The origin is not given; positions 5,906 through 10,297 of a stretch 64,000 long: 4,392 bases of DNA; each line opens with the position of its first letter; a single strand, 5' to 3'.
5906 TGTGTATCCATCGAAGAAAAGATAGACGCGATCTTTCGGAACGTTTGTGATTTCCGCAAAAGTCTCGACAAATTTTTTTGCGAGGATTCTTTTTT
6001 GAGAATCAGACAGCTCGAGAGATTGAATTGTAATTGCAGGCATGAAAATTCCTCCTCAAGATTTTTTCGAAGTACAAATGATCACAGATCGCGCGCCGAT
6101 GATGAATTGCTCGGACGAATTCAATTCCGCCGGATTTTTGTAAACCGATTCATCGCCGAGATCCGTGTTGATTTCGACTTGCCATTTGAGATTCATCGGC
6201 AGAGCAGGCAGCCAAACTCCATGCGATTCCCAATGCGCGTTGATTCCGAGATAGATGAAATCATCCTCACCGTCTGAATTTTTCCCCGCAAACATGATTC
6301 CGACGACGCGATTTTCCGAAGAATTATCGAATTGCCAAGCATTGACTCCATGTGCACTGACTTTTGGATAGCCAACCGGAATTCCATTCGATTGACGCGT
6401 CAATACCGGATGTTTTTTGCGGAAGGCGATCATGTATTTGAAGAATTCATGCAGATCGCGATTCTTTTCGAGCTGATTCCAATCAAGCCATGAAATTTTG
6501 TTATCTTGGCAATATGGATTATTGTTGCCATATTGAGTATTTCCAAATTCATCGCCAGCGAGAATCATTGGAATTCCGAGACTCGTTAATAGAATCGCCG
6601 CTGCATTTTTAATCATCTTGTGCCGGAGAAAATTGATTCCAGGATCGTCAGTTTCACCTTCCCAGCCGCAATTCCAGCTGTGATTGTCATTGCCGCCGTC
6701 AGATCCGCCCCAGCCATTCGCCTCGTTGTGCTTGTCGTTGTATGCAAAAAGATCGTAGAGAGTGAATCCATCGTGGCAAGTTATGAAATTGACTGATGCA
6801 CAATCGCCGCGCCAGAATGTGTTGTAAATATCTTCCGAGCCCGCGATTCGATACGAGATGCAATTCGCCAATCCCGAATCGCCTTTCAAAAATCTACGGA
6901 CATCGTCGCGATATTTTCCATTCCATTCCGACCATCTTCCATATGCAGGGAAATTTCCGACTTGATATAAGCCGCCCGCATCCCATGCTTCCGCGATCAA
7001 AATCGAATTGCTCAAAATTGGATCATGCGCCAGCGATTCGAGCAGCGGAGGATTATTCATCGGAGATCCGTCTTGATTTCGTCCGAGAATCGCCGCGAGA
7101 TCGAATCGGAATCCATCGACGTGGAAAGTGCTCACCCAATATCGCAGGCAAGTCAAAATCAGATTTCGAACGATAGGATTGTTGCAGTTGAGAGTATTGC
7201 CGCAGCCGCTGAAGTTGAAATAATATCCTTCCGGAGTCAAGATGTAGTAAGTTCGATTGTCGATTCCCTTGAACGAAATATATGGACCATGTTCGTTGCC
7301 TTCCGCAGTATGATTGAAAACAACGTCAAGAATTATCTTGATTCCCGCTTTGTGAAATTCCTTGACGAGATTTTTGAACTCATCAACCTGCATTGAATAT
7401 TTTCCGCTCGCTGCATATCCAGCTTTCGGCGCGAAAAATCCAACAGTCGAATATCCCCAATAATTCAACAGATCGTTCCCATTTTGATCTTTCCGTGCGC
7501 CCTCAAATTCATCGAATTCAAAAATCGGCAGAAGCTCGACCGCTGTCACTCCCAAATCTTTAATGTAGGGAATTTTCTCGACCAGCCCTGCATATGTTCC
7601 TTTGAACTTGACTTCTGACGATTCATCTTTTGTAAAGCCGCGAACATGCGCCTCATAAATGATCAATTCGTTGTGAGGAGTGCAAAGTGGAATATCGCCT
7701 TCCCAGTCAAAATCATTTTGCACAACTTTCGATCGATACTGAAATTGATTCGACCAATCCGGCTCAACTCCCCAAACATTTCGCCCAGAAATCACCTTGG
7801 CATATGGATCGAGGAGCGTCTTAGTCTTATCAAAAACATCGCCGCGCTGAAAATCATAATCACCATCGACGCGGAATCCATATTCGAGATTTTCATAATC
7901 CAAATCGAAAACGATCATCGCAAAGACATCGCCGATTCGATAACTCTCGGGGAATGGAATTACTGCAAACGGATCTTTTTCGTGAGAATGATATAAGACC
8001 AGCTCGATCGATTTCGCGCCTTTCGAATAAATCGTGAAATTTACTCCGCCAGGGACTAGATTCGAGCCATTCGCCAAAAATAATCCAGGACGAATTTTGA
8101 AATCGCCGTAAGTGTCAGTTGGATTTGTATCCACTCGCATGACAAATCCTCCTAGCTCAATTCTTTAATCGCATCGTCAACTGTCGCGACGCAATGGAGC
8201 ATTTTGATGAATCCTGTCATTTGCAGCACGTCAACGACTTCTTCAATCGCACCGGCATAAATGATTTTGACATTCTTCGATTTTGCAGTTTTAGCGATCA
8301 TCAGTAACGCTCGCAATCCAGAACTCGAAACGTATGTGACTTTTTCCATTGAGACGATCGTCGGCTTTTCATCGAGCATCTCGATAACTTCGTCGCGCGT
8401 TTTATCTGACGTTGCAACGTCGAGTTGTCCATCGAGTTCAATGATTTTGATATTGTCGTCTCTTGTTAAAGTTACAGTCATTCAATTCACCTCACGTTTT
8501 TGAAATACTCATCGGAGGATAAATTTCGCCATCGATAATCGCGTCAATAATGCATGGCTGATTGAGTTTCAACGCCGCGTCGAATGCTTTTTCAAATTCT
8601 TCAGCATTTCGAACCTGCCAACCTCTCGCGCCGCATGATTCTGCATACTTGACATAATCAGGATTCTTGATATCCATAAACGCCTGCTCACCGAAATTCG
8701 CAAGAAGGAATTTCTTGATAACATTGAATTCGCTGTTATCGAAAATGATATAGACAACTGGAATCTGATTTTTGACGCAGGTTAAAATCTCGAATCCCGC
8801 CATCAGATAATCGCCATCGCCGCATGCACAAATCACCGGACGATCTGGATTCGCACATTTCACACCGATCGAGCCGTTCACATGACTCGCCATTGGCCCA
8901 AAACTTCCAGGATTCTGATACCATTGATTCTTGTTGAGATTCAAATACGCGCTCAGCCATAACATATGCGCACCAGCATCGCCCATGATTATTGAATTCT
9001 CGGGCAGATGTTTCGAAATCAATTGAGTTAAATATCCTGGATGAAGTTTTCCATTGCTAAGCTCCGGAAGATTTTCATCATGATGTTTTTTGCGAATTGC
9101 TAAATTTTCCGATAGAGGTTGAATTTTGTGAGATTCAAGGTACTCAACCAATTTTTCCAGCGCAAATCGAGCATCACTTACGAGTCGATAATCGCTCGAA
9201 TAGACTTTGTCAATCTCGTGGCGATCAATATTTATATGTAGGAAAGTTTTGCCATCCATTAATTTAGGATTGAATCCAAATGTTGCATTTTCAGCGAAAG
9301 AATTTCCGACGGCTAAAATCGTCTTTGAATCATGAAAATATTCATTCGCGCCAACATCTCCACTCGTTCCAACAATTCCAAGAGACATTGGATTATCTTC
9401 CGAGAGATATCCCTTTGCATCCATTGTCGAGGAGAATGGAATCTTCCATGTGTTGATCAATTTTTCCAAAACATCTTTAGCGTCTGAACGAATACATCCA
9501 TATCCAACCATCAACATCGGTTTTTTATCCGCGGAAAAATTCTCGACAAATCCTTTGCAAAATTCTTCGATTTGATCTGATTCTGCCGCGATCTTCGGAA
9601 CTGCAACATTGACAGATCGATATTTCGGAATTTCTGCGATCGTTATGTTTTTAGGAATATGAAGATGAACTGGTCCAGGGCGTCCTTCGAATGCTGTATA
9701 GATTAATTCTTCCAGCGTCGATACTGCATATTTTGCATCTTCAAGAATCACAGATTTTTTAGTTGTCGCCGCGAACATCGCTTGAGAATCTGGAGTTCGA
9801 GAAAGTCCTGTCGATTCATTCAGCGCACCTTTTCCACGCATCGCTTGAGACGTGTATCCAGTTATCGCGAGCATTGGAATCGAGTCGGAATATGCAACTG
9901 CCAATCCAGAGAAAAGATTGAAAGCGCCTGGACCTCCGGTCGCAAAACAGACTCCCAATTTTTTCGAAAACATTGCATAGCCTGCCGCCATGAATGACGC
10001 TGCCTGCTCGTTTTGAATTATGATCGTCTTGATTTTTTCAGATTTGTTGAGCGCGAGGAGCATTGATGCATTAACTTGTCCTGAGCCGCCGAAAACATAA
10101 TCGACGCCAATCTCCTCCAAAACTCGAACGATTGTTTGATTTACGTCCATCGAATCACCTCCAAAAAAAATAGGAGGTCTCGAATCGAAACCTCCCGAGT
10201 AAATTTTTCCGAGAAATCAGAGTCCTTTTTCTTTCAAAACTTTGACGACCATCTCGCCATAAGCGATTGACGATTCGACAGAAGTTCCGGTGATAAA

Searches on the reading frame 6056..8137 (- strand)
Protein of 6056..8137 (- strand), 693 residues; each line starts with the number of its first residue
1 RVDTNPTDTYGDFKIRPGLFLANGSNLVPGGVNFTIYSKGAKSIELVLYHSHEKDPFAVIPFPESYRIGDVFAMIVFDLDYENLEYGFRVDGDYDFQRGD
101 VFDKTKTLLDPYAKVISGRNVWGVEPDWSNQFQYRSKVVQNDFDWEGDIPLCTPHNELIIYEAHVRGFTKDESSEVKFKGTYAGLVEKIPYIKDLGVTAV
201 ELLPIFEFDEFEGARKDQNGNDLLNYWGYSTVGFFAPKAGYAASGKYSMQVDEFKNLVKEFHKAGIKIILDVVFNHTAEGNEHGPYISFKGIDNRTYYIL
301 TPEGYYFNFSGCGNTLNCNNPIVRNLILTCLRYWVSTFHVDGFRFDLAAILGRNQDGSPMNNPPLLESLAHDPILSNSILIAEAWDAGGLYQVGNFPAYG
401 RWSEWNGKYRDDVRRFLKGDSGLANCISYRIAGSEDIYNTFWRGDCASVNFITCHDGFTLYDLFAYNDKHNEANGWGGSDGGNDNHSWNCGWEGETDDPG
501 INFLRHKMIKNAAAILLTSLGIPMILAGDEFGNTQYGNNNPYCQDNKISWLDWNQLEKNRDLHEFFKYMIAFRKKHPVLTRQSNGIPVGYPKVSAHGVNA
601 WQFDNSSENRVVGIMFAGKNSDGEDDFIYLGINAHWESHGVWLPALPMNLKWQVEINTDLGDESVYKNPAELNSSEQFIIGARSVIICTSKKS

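Call 61: search_protein_families(library=pfam, proteins=[window:6056-8137:-])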
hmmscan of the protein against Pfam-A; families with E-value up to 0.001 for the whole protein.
window:6056-8137:- (693 aa): 2 families
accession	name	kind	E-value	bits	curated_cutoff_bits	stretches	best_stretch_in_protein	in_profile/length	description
PF00128.31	Alpha-amylase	-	1.4e-25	90.9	22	2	176-301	15-117/446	Alpha amylase, catalytic domain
PF02922.24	CBM_48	-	1.6e-09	38.3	22.4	1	29-113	8-83/83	Carbohydrate-binding module 48 (Isoamylase N-terminal domain)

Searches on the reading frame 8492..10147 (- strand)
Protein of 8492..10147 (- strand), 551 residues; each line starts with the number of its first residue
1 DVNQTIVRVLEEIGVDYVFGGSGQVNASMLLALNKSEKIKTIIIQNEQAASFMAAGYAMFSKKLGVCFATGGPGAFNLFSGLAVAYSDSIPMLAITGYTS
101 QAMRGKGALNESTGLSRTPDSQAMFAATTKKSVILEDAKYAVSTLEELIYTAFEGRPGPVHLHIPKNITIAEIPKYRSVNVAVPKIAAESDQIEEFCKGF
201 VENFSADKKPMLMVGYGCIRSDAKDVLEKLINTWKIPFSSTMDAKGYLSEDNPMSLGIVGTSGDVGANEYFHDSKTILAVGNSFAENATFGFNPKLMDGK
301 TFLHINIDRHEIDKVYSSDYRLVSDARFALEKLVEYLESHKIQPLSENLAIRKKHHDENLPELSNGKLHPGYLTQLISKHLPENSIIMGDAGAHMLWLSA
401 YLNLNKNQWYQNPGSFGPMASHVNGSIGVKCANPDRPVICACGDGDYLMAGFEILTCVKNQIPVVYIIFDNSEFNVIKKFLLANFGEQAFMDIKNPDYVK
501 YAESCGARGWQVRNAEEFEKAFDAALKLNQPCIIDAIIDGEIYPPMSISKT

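Call 61: search_protein_families(library=pfam, proteins=[window:8492-10147:-])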
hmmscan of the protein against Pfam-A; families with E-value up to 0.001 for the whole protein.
window:8492-10147:- (551 aa): 3 families
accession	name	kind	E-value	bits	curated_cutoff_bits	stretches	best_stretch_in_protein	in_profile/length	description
PF02775.26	TPP_enzyme_C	-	1.5e-33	116.2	21.9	1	390-535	1-150/151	Thiamine pyrophosphate enzyme, C-terminal TPP binding domain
PF02776.23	TPP_enzyme_N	-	7.6e-32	110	26.8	1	2-110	3-111/119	Thiamine pyrophosphate enzyme, N-terminal TPP binding domain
PF00205.28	TPP_enzyme_M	-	5.4e-29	101.1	30.4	1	202-333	6-137/137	Thiamine pyrophosphate enzyme, central domain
